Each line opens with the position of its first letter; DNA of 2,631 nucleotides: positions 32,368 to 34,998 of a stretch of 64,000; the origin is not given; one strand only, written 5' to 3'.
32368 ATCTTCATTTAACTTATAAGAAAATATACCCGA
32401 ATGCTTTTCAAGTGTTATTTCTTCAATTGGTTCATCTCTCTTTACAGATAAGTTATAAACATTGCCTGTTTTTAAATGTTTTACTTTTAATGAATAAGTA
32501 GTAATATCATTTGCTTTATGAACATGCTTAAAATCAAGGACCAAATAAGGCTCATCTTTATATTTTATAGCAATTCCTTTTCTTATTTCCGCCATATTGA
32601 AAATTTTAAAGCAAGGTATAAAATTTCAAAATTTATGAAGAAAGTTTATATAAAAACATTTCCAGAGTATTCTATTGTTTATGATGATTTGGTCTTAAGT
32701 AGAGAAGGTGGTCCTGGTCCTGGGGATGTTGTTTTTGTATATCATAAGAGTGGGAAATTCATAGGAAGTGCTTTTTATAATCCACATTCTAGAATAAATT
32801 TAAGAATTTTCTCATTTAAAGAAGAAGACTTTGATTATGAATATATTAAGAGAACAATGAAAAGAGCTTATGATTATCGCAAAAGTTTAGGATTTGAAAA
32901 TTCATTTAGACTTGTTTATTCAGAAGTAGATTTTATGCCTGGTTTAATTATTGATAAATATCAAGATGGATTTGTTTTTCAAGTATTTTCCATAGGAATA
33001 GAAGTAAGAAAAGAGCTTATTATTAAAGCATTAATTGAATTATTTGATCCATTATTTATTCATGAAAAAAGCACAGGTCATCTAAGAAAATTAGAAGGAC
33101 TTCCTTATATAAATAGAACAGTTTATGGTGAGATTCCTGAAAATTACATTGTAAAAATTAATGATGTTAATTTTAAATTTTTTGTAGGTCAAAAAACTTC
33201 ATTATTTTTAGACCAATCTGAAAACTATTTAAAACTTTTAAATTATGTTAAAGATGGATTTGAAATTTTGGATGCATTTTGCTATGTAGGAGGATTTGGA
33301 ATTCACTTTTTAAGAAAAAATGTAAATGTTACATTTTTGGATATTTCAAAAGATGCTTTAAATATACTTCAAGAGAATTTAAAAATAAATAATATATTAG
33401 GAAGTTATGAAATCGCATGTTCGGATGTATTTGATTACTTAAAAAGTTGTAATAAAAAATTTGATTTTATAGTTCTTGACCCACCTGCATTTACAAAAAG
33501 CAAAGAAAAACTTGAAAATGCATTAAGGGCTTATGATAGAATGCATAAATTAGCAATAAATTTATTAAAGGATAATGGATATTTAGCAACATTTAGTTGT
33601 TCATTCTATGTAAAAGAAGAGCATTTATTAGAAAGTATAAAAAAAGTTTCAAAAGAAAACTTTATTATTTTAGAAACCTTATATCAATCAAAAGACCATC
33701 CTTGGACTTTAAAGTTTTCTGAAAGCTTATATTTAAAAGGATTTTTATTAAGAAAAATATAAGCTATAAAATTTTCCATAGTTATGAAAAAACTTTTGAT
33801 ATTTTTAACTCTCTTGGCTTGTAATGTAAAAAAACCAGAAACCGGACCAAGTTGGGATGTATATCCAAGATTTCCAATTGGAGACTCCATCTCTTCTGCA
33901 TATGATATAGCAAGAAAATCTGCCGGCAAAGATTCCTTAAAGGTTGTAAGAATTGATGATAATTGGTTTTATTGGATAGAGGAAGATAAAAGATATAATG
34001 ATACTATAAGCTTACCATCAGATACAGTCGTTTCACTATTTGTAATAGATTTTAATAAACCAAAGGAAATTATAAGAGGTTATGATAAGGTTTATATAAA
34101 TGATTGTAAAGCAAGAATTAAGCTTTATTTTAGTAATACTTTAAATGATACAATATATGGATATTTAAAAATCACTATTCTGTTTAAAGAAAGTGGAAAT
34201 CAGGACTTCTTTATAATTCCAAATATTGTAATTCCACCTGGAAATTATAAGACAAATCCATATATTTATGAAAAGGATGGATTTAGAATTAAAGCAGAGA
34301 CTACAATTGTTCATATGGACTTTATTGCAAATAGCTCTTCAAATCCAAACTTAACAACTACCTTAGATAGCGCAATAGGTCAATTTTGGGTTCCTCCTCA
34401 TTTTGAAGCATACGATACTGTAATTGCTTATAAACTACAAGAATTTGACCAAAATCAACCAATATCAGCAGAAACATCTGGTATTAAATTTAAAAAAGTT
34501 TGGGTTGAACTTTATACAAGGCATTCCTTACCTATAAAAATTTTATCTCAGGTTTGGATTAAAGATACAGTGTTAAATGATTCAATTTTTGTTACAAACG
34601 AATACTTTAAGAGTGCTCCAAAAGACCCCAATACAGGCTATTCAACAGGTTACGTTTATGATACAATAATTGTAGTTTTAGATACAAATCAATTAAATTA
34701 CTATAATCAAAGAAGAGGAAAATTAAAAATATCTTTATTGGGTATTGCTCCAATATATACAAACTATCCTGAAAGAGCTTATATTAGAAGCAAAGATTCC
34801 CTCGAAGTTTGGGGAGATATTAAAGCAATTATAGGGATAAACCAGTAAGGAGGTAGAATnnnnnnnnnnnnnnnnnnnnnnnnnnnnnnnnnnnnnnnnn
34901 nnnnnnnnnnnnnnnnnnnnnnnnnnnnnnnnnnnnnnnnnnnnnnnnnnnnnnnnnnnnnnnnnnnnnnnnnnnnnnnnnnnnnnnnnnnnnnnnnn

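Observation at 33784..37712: Giant OmpA-family protein with five Ig-like spacer domains between a barrel-like N-terminal region and the peptidoglycan-binding domain, co-transcribed with a lipoprotein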

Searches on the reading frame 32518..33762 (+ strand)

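Call 72: search_protein_families(library=pfam, proteins=[window:32518-33762:+], max_evalue=0.001)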
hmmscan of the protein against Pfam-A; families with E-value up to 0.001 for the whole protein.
window:32518-33762:+ (414 aa): 9 families
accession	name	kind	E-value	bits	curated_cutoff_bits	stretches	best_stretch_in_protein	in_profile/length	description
PF05175.20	MTS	-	8e-11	42.3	23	1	247-377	32-157/170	Methyltransferase small domain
PF17785.7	PUA_3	-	9.8e-11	41.7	22.6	1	52-100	16-64/64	PUA-like domain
PF10672.15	Methyltrans_SAM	-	2.3e-08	34.1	27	1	202-379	78-257/286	S-adenosylmethionine-dependent methyltransferase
PF13847.12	Methyltransf_31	-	4.1e-08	33.5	27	1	245-395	2-139/145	Methyltransferase domain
PF03602.21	Cons_hypoth95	-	1.2e-07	32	24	1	246-344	41-144/182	Conserved hypothetical protein 95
PF02005.22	TRM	-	4.2e-07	29.9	27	1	115-341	50-145/376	N2,N2-dimethylguanosine tRNA methyltransferase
PF09445.16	Methyltransf_15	-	2e-06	27.9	22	1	250-324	4-81/165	RNA cap guanine-N2 methyltransferase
PF13649.12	Methyltransf_25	-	8.4e-06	26.8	27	1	250-341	1-91/97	Methyltransferase domain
PF02475.24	TRM5-TYW2_MTfase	-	0.00051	20.5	28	1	238-336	28-124/164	TRM5/TYW2 methyltransferase domain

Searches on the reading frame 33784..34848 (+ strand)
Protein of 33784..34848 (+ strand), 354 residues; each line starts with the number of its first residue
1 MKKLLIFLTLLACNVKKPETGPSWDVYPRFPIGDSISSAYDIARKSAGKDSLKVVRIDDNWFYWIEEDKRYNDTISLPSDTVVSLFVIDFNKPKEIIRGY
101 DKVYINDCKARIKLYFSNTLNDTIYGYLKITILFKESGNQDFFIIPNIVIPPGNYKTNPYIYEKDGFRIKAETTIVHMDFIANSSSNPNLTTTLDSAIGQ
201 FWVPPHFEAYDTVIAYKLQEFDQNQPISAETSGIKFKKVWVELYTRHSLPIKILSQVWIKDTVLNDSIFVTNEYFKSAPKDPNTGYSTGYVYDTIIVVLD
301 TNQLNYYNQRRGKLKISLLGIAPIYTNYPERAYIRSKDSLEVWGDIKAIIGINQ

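Call 3: search_protein_families(library=pfam, proteins=[window:33784-34848:+], max_evalue=0.1)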
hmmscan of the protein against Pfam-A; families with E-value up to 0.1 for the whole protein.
window:33784-34848:+ (354 aa): 0 families

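Call 4: search_protein_families(library=ncbifam, proteins=[window:33784-34848:+], max_evalue=0.1)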
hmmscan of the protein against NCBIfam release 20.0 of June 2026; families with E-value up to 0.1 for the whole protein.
window:33784-34848:+ (354 aa): 0 families

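Call 33: find_homologous_proteins(query=window:33784-34848:+, max_evalue=0.001)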
Query window:33784-34848:+ (354 aa): 8 proteins with E <= 0.001 among 2055 candidates.
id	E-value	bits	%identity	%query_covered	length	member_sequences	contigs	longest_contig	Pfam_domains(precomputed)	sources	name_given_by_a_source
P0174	3.1e-237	805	100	100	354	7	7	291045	-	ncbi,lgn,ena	ncbi:MAG: hypothetical protein ABIL78_07140 [candidate division WOR-3 bacterium]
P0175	3.4e-197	673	81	100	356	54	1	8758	-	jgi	-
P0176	3.5e-195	666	79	100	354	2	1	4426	-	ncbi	-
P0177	3.1e-191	653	79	100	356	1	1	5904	-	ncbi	-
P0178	3.1e-189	647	79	100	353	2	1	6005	-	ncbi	-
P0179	7.7e-188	642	78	99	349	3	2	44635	-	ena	-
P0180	3.8e-184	630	75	100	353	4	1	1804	-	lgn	-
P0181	7.3e-63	231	39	99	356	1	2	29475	-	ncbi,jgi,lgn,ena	-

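Call 62: search_solved_structures(query=A6, max_evalue=10)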
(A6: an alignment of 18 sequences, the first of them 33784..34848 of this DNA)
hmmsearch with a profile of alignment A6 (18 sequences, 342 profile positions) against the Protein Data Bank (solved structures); distinct sequences matched with E-value up to 10: 0.

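Call 63: search_protein_families(library=pfam, alignment_id=A6, max_evalue=1)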
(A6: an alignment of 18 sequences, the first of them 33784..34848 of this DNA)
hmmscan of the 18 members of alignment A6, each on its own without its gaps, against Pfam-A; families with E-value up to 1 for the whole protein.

A. member 1, window:33784-34848:+ (354 aa): 0 families

B. families by the number of members that match (of 18 scanned): 4 families
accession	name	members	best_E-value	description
PF08139.17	LPAM_1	2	0.00059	Prokaryotic membrane lipoprotein lipid attachment site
PF12366.13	Casc1_C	1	0.013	Cancer susceptibility candidate 1 C-terminal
PF01476.26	LysM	1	0.09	LysM domain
PF22436.1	PilE_C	1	0.16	PilE, C-terminal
